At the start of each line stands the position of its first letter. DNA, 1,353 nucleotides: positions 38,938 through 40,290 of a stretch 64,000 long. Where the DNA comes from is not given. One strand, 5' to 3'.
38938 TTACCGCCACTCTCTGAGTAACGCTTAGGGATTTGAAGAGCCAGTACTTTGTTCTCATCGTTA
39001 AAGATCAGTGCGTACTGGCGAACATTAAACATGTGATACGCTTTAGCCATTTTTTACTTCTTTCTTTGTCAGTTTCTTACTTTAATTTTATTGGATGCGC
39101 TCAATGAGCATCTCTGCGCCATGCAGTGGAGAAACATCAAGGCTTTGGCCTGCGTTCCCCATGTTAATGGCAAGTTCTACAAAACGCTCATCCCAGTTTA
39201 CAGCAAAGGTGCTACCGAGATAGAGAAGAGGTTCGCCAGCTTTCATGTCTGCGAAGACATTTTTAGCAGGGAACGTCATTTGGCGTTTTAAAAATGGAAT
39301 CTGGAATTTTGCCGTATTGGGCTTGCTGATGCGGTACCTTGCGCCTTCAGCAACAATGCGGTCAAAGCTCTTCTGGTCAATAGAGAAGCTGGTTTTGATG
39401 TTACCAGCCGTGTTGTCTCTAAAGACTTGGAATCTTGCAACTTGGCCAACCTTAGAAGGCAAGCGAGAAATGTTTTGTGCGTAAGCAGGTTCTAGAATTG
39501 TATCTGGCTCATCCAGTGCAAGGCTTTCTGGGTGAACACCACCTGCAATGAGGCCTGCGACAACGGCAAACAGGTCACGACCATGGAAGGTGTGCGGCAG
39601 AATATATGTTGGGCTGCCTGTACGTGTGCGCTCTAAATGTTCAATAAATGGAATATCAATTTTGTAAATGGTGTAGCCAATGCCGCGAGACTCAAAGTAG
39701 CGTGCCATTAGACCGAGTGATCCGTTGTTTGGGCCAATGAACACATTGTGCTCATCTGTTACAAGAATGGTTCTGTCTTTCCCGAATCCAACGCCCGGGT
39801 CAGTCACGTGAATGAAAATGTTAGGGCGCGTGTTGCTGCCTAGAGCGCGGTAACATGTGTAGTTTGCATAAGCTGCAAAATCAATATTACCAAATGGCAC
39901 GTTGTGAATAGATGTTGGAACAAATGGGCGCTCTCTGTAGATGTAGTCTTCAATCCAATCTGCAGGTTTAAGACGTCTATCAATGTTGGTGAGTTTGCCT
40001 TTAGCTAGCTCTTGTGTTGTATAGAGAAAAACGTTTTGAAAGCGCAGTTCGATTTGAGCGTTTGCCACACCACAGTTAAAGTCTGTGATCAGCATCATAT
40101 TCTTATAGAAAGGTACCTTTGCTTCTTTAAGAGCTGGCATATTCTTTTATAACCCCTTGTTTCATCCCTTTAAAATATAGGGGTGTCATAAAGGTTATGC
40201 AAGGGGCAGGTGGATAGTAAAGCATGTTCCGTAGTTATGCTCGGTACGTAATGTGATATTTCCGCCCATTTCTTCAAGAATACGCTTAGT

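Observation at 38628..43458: NUDIX / DUF62 SAM-hydroxide-adenosyltransferase-like / orphan histidine kinase / NUDIX / PLDc_N mini-island around the SRP RNA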

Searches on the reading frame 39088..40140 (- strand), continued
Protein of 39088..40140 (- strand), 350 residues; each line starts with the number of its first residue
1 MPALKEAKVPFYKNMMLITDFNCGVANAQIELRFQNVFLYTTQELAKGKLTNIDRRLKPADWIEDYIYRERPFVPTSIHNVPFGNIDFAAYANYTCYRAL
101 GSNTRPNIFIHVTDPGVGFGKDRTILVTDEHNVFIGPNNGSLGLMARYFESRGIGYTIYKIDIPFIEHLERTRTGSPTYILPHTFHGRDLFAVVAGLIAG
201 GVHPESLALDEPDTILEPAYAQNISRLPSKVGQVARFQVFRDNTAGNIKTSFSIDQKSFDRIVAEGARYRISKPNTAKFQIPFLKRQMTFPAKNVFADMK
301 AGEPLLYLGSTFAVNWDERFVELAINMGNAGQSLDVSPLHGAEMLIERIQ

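Call 47: fold_search(model_id=the predicted structure, library=pdb)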
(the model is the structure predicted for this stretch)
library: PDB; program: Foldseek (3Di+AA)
matches with E <= 10: 529; with E <= 0.001: 30
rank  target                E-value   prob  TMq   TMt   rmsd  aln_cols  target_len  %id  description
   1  2zbu_A                8.8e-15  1.00  0.58  0.74   5.3       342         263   20  Crystal structure of uncharacterized conserved protein from Thermotoga maritima (released 2007-11-13)
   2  1wu8_A                2.2e-14  1.00  0.58  0.77   5.2       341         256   21  Crystal structure of project PH0463 from Pyrococcus horikoshii OT3 (released 2005-11-29)
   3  2zbv_C                2.9e-14  1.00  0.58  0.76   5.4       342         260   19  Crystal structure of uncharacterized conserved protein from Thermotoga maritima (released 2007-11-13)
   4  2wr8                  7.6e-14  1.00  0.59  0.77   5.2       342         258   21  Structure of Pyrococcus horikoshii SAM hydroxide adenosyltransferase in complex with SAH (released 2009-09-22)
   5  2q6o_A                8.5e-14  1.00  0.56  0.70   5.6       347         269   16  SalL-Y70T with SAM and Cl (released 2007-12-11)
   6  7ccg                  1.1e-13  1.00  0.54  0.70   6.0       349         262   15  Crystal structure of ClA1, a kind of a chlorinase from soil bacteria (released 2020-09-09)
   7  2zbv_B                1.5e-13  1.00  0.57  0.75   5.1       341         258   20  Crystal structure of uncharacterized conserved protein from Thermotoga maritima (released 2007-11-13)
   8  6rz2_B                1.8e-13  1.00  0.57  0.73   5.3       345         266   15  SalL with Chloroadenosine (released 2020-04-15)
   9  6ryz_C                3.8e-13  1.00  0.56  0.72   5.3       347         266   15  SalL with S-adenosyl methionine (released 2020-04-15)
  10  6rz2_A                3.8e-13  1.00  0.56  0.70   5.7       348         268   16  SalL with Chloroadenosine (released 2020-04-15)
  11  6rz2_C                5.5e-13  1.00  0.57  0.72   5.4       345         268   16  SalL with Chloroadenosine (released 2020-04-15)
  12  6ryz_A                5.8e-13  1.00  0.57  0.73   5.4       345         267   16  SalL with S-adenosyl methionine (released 2020-04-15)
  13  22uy_A                5.3e-12  1.00  0.54  0.74   5.1       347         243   20  S-adenosyl-L-methionine hydrolase(MJ1651) mutant-R89A (released 2026-03-18)
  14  2q6i                  7.2e-12  1.00  0.56  0.72   5.7       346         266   15  salL with ClDA and LMet (released 2007-12-11)
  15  22uy_B                1.4e-11  1.00  0.53  0.72   5.7       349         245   18  S-adenosyl-L-methionine hydrolase(MJ1651) mutant-R89A (released 2026-03-18)
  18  2cw5_A                2.0e-11  1.00  0.53  0.76   6.1       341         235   18  Crystal structure of a conserved hypothetical protein from Thermus thermophilus HB8 (released 2005-12-16)
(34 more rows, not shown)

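Call 52: find_encoding_contigs(protein=P0002, flank=10000, max_places=1)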
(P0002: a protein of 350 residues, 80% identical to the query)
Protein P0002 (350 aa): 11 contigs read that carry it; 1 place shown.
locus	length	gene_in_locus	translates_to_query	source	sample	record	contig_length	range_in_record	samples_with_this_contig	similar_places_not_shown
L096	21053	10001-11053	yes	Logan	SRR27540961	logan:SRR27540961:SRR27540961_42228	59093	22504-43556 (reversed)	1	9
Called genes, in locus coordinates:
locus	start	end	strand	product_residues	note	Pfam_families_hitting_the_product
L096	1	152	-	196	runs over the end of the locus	PF21176:RecR_HhH, PF01751:Toprim (weak), PF13662:Toprim_4, PF21175:RecR_C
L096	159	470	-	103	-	PF02575:YbaB_DNA_bd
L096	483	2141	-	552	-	PF13177:DNA_pol3_delta2, PF13604:AAA_30 (faint), PF00004:AAA, PF13401:AAA_22 (faint), PF22608:DNAX_ATPase_lid, PF12169:DNA_pol3_gamma3, PF12362:DUF3646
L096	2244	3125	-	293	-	PF02629:CoA_binding, PF00549:Ligase_CoA, PF13607:Succ_CoA_lig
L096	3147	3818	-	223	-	PF00702:Hydrolase, PF13419:HAD_2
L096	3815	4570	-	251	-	-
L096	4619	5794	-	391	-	PF01071:GARS_A (weak), PF08442:ATP-grasp_2, PF13549:ATP-grasp_5, PF24948:Citrate_synth_N, PF00549:Ligase_CoA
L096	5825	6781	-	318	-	PF00056:Ldh_1_N, PF02866:Ldh_1_C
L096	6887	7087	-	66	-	-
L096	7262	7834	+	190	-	PF00293:NUDIX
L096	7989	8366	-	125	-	-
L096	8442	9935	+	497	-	PF00512:HisKA, PF02518:HATPase_c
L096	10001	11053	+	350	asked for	PF01887:SAM_HAT_N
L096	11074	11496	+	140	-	PF00293:NUDIX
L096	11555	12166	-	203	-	PF00578:AhpC-TSA, PF08534:Redoxin, PF10417:1-cysPrx_C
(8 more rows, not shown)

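Call 71: search_protein_representatives(alignment_id=A1)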
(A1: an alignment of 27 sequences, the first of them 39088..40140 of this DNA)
Query: 27 sequences, 373 profile positions. Proteins with E-value up to 0.001 (for the whole library): 4708; up to 1e-10: 1093; up to 1e-30: 39. The best 150 are listed.
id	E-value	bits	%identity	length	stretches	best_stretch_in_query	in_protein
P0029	6.2e-131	453.4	-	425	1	18-373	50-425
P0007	1.2e-127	442.5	-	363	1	29-372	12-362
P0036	3.5e-127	441.0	-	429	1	9-372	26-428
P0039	5.6e-127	440.3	-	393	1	13-372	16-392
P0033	6.3e-126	436.9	-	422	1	11-373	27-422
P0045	4.0e-124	430.9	-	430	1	14-373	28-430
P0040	1.7e-122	425.6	-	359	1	19-373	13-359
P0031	1.1e-120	419.7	-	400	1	3-371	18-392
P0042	7.3e-114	397.2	-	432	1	14-373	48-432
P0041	4.4e-111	388.0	-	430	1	22-373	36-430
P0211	6.1e-107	374.4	-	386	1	28-373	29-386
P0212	1.5e-102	360.0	-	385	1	14-372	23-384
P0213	1.1e-100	353.8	-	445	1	27-370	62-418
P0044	5.2e-100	351.6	-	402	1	29-373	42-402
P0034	4.0e-96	338.8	-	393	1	27-368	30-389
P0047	1.1e-94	334.0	-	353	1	29-371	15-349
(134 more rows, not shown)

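Call 78: search_protein_families(library=padloc, proteins=[window:39088-40140:-], max_evalue=0.01)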
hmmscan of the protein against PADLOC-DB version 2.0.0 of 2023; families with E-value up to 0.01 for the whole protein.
window:39088-40140:- (350 aa): 0 families

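Call 81: find_encoding_contigs(protein=P0015, flank=8000, max_places=1)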
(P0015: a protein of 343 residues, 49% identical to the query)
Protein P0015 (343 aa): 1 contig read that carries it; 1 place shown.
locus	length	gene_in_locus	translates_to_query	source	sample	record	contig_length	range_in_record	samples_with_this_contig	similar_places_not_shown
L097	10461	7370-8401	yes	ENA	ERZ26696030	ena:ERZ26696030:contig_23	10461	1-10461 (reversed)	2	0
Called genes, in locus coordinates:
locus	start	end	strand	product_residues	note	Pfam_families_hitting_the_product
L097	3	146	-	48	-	?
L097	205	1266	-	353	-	PF02912:Phe_tRNA-synt_N, PF01409:tRNA-synt_2d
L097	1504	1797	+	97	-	-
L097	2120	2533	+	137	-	-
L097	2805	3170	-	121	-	PF00453:Ribosomal_L20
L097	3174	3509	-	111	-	PF01632:Ribosomal_L35p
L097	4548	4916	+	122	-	-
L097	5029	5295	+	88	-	-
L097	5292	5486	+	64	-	-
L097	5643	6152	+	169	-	PF02600:DsbB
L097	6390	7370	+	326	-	PF00890:FAD_binding_2 (faint), PF01134:GIDA (faint), PF01266:DAO (faint), PF03486:HI0933_like (faint), PF07992:Pyr_redox_2, PF13738:Pyr_redox_3, PF00070:Pyr_redox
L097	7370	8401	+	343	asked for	PF01887:SAM_HAT_N, PF20257:SAM_HAT_C (faint)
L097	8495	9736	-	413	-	PF09898:DUF2125 (faint)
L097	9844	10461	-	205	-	?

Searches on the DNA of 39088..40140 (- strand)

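Call 31: search_rna_families(sources=[L084, L085, L086, L088, L091, L092, L093, L090], threshold=gathering)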
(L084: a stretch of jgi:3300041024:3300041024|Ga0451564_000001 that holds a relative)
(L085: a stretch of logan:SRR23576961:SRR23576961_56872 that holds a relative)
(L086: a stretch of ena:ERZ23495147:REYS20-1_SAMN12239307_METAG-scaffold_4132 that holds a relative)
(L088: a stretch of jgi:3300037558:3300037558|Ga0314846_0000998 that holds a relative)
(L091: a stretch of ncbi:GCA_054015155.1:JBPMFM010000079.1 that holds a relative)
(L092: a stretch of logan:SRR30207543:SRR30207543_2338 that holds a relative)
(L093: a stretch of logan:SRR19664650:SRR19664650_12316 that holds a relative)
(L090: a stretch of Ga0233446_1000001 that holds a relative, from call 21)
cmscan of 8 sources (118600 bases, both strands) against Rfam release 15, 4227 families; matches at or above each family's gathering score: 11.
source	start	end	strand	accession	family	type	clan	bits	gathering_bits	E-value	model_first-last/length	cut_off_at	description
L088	12306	12376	-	RF00005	tRNA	Gene; tRNA;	CL00001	75.9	29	1.4e-14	1-71/71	no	tRNA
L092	8381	8452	-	RF00005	tRNA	Gene; tRNA;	CL00001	68.8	29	1.3e-12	1-71/71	no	tRNA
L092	5144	5214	+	RF00005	tRNA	Gene; tRNA;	CL00001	67.5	29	2.9e-12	1-71/71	no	tRNA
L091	7502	7597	-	RF00169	Bacteria_small_SRP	Gene;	CL00003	62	40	5.3e-11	1-97/97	no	Bacterial small signal recognition particle RNA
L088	7497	7590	+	RF00169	Bacteria_small_SRP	Gene;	CL00003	60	40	2e-10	1-97/97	no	Bacterial small signal recognition particle RNA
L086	7472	7559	-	RF00169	Bacteria_small_SRP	Gene;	CL00003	51.4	40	5.3e-08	1-97/97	no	Bacterial small signal recognition particle RNA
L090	5285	5377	-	RF00169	Bacteria_small_SRP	Gene;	CL00003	49.9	40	1.4e-07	1-97/97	no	Bacterial small signal recognition particle RNA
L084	5801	5891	-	RF00169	Bacteria_small_SRP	Gene;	CL00003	49.1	40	2.2e-07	1-97/97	no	Bacterial small signal recognition particle RNA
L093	7430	7512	+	RF00169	Bacteria_small_SRP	Gene;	CL00003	48.4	40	3.7e-07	1-97/97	no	Bacterial small signal recognition particle RNA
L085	7456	7549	+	RF00169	Bacteria_small_SRP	Gene;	CL00003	46.7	40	1.1e-06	1-97/97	no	Bacterial small signal recognition particle RNA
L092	1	70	+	RF00169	Bacteria_small_SRP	Gene;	CL00003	41.3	40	3.6e-05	28-97/97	5'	Bacterial small signal recognition particle RNA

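Call 83: search_rna_families(sources=[L097, L096], threshold=gathering)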
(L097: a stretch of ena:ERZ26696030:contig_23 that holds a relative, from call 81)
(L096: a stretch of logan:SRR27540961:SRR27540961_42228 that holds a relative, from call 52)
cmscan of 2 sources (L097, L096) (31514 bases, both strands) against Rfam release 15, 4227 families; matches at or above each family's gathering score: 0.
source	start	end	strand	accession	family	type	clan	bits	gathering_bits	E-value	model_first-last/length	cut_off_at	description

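Call 84: search_rna_families(source=L096, start=7700, end=8100, threshold=evalue, max_evalue=1)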
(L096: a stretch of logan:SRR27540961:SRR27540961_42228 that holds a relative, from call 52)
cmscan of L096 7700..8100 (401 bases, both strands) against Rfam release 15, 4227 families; matches with E-value up to 1: 7.
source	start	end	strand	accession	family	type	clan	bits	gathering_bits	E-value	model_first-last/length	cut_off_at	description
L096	7895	7973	-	RF00169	Bacteria_small_SRP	Gene;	CL00003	34.4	40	1e-05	1-97/97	no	Bacterial small signal recognition particle RNA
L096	7783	7875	+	RF01772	rnk_pseudo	Cis-reg; leader;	-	25.4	55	0.03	1-108/108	no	Pseudomonas rnk leader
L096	7838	7901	-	RF01859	Phe_leader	Cis-reg; leader;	-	24.5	55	0.06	1-125/125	no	Phenylalanine leader peptide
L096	7805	7872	+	RF01859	Phe_leader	Cis-reg; leader;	-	24.4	55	0.065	1-125/125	no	Phenylalanine leader peptide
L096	7804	7901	-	RF01770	rimP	Cis-reg; leader;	-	24.4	47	0.078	1-102/102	no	Gammaprotebacteria rimP leader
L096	7811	7865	+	RF02236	asX2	Gene; sRNA;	-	21.2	70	0.065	1-87/87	no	Xanthomonas sRNA asX2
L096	7807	7884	+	RF02621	BSnc120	Gene; sRNA;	-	17.4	114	0.36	1-88/88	no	Brucella sRNA 120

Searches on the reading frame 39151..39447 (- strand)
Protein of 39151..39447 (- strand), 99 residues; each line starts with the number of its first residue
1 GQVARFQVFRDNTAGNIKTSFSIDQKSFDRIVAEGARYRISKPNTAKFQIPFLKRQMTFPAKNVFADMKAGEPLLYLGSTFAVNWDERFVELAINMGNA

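Call 21: find_related_loci(query=A2, collection=metagenome_contigs, flank=8000)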
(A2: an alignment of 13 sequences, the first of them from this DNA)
Query A2 (99 aa) in metagenome_contigs; peptide patterns used: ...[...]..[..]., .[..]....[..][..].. (x = any residue, [..] = any of these).
141 stretches matched a pattern; 1 encode a relative of the query (tblastn E <= 1e-3); 1 distinct loci.
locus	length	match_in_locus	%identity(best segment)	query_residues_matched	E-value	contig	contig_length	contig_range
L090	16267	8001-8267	52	1-99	4e-27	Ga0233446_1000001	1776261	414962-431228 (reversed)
